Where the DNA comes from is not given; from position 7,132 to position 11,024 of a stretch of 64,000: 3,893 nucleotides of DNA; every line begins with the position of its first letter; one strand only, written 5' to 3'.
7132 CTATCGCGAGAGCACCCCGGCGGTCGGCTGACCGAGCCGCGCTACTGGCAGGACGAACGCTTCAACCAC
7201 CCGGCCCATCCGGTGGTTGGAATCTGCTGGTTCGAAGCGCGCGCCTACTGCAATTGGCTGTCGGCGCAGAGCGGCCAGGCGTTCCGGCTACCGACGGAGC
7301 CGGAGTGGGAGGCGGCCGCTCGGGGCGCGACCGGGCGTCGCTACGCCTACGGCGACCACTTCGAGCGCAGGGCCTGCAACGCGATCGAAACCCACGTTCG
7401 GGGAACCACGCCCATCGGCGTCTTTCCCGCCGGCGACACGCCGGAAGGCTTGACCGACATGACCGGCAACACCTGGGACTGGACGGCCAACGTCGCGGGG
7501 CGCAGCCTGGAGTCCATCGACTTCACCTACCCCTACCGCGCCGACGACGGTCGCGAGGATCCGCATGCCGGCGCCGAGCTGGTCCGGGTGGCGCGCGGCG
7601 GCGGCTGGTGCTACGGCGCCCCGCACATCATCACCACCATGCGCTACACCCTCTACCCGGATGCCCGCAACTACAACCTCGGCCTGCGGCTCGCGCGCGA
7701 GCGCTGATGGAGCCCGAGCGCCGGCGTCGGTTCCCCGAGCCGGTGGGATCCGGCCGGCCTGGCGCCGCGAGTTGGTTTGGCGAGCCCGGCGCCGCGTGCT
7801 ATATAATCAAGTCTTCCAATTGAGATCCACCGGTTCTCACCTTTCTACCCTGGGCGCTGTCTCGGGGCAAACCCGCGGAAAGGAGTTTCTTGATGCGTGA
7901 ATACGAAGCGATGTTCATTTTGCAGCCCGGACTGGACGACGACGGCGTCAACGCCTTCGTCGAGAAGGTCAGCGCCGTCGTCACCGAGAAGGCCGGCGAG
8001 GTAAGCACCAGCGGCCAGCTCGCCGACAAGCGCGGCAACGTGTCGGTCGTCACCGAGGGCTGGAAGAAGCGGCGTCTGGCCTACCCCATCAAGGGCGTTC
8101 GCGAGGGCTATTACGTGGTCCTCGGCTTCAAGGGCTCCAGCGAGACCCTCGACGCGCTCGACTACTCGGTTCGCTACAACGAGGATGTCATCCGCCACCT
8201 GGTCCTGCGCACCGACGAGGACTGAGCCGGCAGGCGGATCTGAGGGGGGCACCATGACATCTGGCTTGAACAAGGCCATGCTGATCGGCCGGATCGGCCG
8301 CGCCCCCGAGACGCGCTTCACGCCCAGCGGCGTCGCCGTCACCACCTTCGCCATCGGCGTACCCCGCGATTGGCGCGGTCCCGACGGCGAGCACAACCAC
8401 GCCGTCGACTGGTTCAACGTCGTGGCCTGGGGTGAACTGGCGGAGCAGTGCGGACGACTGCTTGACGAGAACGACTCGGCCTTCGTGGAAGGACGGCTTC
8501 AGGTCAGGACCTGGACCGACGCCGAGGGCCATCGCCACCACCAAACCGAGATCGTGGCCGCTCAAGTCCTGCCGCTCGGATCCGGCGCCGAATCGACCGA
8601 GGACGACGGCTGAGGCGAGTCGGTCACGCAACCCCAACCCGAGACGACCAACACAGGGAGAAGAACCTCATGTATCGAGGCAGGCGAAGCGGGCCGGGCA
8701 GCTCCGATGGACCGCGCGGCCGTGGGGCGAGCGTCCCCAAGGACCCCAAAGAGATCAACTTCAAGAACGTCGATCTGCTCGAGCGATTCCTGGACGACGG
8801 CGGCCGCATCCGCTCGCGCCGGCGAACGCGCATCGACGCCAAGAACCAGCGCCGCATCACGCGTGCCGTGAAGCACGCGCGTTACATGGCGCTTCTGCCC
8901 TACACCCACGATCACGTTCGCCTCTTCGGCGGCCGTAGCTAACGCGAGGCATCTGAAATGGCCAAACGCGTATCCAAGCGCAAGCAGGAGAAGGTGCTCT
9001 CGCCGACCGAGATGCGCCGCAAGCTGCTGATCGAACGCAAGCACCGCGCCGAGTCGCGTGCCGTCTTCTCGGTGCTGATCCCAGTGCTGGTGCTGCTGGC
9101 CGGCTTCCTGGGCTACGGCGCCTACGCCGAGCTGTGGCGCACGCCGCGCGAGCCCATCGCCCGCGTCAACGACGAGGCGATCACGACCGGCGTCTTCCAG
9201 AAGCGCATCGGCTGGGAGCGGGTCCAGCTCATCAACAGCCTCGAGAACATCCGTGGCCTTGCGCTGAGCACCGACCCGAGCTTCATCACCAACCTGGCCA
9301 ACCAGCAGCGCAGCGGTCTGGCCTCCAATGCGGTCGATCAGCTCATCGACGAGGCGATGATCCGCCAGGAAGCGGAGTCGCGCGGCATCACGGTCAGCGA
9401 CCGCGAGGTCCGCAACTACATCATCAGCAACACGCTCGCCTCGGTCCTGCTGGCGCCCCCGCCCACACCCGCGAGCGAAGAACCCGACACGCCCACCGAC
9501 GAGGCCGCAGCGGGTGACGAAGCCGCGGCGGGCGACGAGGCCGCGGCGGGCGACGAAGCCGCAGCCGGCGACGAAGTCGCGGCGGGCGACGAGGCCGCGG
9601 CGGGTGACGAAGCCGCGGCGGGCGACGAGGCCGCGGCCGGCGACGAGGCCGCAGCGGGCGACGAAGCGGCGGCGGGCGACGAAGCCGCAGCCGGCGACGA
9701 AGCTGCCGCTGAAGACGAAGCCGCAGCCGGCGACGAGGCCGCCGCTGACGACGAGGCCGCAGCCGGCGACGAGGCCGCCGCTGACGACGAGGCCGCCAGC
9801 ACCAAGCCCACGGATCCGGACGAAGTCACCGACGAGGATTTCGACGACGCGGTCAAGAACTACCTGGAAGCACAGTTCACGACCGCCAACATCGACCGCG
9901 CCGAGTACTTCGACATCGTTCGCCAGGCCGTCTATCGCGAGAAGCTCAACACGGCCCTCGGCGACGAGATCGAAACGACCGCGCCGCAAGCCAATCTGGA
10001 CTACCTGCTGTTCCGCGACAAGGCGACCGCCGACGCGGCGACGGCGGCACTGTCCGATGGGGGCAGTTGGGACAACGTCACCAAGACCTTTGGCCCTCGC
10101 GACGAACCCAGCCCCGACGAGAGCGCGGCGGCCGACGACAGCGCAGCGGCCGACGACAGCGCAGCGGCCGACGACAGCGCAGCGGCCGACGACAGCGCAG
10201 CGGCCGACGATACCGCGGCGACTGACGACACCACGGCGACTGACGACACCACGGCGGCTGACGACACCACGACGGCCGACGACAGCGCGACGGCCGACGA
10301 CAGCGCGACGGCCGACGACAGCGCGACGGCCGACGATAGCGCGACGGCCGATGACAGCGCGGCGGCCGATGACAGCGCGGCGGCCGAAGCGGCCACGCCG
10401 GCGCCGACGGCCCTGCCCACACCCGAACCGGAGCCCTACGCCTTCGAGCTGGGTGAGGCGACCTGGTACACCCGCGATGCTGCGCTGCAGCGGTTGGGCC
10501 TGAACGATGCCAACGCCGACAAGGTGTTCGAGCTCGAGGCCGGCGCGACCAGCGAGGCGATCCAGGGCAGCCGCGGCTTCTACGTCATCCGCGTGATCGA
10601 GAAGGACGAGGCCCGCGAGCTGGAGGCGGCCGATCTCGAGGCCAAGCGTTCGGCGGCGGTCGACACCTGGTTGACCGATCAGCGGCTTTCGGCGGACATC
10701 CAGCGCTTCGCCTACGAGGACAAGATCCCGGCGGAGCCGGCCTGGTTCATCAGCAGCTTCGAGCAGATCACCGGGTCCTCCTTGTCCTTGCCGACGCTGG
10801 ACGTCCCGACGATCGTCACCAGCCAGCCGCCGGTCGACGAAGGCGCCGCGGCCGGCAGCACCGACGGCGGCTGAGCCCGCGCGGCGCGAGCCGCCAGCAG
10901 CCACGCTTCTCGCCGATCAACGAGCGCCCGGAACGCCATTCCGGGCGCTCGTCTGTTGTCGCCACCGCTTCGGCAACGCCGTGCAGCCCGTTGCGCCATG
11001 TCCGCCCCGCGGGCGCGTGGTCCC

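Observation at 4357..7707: Cyclase-NACHT-HEAT-FGE protein: candidate NLR-like sensor that outputs a cyclic nucleotide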

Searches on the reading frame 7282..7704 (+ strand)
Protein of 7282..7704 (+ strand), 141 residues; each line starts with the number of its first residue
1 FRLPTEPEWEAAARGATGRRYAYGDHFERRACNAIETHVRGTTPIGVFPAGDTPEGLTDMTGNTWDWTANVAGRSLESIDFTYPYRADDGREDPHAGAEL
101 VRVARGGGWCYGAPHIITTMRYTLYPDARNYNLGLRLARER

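Call 58: search_solved_structures(query=window:7282-7704:+, max_evalue=0.01, show_alignments=5)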
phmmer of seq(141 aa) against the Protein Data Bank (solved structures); distinct sequences matched with E-value up to 0.01: 25.
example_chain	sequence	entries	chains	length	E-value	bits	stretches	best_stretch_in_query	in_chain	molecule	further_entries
7spq_A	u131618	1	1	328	4.9e-15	58.8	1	1-70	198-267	Serine/threonine kinase ToxD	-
7ml6_A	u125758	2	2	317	4e-11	46.1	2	31-139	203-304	CalU17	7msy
6vqp_A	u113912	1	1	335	4.1e-11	46.1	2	31-139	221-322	CalU17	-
1y4j_A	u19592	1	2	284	4.8e-10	42.6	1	2-70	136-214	Sulfatase modifying factor 2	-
8u41_A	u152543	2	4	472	7.2e-10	42.1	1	2-133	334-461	Selenoxide synthase OvsA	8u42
4x8b_A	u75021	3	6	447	7.3e-10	42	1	2-138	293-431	Sulfoxide synthase EgtB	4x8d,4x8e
8ux5_A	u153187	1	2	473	1.3e-09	41.2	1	2-85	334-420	Selenoxide synthase OvsA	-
6muj_A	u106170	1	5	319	6.3e-07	32.5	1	2-139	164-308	Formylglycine-generating enzyme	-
2q17_A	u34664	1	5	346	8.1e-07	32.1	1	2-139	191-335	formylglycine generating enzyme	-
2aii_X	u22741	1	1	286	3.5e-05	26.8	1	2-140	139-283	Sulfatase modifying factor 1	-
2aft_X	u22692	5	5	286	4e-05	26.7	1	2-140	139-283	Sulfatase modifying factor 1 | Sulfatase-modifying factor 1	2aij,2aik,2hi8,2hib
2y3c_A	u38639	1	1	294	4e-05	26.6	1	1-138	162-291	TREPONEMA DENTICOLA VARIABLE PROTEIN 1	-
31dc_A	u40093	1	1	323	5.1e-05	26.3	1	2-140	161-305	Formylglycine-generating enzyme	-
1y1e_X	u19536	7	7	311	5.6e-05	26.2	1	2-140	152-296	C-alpha-formyglycine-generating enzyme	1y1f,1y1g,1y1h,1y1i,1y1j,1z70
5ssy_A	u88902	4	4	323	5.8e-05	26.1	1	2-140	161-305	Formylglycine-generating enzyme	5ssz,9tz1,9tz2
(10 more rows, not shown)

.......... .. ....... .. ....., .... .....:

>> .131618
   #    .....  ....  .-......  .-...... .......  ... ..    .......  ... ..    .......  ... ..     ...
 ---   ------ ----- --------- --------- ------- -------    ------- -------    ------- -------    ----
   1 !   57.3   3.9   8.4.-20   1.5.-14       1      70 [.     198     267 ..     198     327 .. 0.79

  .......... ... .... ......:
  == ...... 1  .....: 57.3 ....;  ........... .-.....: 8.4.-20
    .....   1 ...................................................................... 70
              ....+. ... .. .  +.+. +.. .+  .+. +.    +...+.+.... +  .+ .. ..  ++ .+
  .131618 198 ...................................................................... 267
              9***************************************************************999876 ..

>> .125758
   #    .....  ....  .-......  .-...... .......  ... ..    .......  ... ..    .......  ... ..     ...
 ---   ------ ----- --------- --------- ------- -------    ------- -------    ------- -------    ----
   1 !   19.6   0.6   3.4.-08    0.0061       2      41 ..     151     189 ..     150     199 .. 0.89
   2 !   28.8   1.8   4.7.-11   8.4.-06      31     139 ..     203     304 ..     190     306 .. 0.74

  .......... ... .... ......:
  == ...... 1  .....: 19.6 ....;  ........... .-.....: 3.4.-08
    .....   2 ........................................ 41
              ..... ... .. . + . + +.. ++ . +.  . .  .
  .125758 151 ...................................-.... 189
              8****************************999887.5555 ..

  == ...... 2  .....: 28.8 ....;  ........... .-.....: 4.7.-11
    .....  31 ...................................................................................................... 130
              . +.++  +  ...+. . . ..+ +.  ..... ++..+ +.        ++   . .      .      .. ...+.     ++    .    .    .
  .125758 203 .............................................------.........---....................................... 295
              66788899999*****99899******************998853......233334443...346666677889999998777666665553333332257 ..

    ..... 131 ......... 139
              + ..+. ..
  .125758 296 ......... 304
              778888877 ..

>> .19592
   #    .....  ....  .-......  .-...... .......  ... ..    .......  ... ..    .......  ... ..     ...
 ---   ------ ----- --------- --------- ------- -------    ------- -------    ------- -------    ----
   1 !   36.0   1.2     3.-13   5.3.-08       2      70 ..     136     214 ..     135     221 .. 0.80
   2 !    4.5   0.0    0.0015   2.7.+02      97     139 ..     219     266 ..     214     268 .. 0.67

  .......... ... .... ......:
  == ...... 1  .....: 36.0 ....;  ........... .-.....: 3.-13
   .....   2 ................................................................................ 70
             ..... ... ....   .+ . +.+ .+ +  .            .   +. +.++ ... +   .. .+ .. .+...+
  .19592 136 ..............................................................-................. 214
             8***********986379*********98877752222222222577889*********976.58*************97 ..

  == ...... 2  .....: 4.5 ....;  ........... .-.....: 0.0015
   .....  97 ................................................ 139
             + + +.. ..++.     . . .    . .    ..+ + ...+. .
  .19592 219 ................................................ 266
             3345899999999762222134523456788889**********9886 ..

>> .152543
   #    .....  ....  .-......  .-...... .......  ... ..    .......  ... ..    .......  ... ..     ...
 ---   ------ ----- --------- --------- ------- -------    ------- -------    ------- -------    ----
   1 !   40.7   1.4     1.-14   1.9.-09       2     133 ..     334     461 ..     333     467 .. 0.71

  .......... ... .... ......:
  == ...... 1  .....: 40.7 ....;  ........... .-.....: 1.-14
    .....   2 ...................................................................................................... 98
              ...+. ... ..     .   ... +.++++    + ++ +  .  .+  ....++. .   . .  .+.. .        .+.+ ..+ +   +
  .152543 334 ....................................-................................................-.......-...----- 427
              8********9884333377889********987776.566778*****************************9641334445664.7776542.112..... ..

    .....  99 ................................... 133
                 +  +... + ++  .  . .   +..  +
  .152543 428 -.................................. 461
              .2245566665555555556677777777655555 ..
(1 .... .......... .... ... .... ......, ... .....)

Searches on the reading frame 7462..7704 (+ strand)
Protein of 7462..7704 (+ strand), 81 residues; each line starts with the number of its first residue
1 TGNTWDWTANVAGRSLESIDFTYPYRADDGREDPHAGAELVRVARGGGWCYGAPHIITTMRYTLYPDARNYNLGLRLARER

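Call 56: search_solved_structures(query=window:7462-7704:+, max_evalue=1, show_alignments=5)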
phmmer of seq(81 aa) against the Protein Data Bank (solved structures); distinct sequences matched with E-value up to 1: 6.
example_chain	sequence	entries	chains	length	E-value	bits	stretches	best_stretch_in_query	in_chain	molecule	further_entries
3na8_A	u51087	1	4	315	0.058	16.6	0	43-67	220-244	putative dihydrodipicolinate synthetase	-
8hrx_H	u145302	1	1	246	0.072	16.3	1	5-69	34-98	Fab heavy chain from antibody IgG clone number YN9048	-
9up7_A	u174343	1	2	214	0.84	12.9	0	5-65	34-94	Heavy chain of the anti-HPV18 E7 monoclonal antibody 17F2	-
6ol5_A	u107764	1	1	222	0.87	12.8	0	6-67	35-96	ib3 Heavy Chain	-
5jop_E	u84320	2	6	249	0.95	12.7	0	6-69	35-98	Fab14.22 heavy chain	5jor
9doq_C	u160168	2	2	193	0.98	12.6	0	40-71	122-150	Lipopolysaccharide export system protein LptC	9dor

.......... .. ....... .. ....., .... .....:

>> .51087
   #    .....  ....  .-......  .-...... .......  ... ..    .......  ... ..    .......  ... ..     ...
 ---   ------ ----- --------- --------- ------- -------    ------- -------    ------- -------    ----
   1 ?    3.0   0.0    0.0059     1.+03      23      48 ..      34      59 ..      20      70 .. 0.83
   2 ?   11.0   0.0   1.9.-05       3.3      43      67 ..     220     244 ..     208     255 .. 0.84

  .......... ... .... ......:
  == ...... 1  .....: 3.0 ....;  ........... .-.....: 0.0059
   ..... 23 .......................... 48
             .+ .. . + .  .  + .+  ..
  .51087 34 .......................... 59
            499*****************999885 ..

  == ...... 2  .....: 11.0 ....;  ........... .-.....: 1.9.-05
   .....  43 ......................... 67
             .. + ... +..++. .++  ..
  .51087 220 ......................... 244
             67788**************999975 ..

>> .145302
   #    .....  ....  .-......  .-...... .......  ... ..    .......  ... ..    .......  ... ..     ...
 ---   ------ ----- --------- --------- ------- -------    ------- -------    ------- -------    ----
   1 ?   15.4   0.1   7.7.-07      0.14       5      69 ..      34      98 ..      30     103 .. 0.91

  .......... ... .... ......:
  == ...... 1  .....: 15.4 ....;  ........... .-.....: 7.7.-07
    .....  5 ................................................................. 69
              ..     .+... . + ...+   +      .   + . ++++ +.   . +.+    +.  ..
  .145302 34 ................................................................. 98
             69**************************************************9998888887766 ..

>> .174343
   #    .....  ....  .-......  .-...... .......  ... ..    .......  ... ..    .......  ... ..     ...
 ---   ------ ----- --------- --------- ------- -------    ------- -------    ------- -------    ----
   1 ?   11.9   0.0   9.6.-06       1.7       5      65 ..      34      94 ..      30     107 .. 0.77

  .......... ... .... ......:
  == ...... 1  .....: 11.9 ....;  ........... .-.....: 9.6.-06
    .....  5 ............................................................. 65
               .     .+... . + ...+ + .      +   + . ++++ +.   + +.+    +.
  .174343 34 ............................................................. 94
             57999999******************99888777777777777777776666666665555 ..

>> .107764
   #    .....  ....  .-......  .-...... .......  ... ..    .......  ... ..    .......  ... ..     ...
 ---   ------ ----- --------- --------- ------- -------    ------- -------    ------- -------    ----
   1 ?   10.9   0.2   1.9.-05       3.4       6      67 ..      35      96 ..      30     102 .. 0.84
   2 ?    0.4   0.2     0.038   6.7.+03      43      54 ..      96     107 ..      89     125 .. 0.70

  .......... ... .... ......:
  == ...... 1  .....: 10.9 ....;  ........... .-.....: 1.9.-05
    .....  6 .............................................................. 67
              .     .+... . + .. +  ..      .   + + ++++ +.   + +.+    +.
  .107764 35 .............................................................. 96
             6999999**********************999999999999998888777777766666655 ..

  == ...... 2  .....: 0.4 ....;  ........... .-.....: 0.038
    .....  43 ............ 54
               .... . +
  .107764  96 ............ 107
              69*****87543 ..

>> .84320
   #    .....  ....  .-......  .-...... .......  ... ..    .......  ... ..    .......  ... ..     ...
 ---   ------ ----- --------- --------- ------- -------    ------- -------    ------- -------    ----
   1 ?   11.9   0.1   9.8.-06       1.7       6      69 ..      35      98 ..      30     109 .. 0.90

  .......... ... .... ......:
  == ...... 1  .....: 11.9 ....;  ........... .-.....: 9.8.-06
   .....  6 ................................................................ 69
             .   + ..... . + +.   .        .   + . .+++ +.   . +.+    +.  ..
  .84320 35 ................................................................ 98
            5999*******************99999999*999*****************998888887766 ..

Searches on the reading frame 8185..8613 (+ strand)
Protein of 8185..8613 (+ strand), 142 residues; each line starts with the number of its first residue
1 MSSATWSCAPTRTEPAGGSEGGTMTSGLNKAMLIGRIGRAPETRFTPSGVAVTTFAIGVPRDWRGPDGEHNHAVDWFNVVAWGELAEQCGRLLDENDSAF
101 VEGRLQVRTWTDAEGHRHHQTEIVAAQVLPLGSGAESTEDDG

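Call 12: search_protein_families(library=pfam, proteins=[window:8185-8613:+], max_evalue=0.001)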
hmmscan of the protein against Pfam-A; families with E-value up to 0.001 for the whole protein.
window:8185-8613:+ (142 aa): 1 family
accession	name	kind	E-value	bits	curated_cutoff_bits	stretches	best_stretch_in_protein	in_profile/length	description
PF00436.31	SSB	-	3.6e-28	98.1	26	1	28-129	1-102/104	Single-strand binding protein family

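Call 78: search_protein_families(library=padloc, proteins=[window:8185-8613:+], max_evalue=0.001)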
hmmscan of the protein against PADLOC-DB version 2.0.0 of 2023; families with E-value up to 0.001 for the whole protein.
window:8185-8613:+ (142 aa): 0 families

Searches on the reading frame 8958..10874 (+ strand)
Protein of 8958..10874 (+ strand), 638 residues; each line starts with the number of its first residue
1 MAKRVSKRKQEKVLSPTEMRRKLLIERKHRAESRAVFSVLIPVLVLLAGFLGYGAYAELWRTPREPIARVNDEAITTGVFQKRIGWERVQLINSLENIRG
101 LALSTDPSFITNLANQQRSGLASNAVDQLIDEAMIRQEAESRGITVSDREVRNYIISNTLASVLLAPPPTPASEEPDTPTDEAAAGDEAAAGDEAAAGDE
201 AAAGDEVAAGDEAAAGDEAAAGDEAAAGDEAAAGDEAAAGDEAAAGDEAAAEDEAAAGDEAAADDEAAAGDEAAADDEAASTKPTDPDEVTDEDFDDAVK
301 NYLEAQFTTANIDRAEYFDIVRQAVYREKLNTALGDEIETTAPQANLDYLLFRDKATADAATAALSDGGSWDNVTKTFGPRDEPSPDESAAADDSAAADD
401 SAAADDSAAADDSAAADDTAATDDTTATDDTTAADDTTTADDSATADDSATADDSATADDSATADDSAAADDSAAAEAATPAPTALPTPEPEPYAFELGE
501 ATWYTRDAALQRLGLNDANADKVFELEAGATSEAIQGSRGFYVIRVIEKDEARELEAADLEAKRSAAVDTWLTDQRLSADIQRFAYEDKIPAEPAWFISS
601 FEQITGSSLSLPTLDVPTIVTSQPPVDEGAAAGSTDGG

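Call 12: search_protein_families(library=pfam, proteins=[window:8958-10874:+], max_evalue=0.001)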
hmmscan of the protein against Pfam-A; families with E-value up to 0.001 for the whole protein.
window:8958-10874:+ (638 aa): 3 families
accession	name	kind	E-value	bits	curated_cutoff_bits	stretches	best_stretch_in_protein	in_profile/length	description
PF13624.11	SurA_N_3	-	1e-12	48.6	27.2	1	32-158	8-120/162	SurA-like N-terminal domain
PF13623.11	SurA_N_2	-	9e-10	39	28.5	1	40-158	14-122/145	SurA-like N-terminal domain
PF13145.12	Rotamase_2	-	2e-05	25.8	27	1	453-556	42-115/121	PPIC-type PPIASE domain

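Call 78: search_protein_families(library=padloc, proteins=[window:8958-10874:+], max_evalue=0.001)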
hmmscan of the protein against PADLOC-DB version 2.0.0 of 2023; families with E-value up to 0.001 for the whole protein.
window:8958-10874:+ (638 aa): 0 families
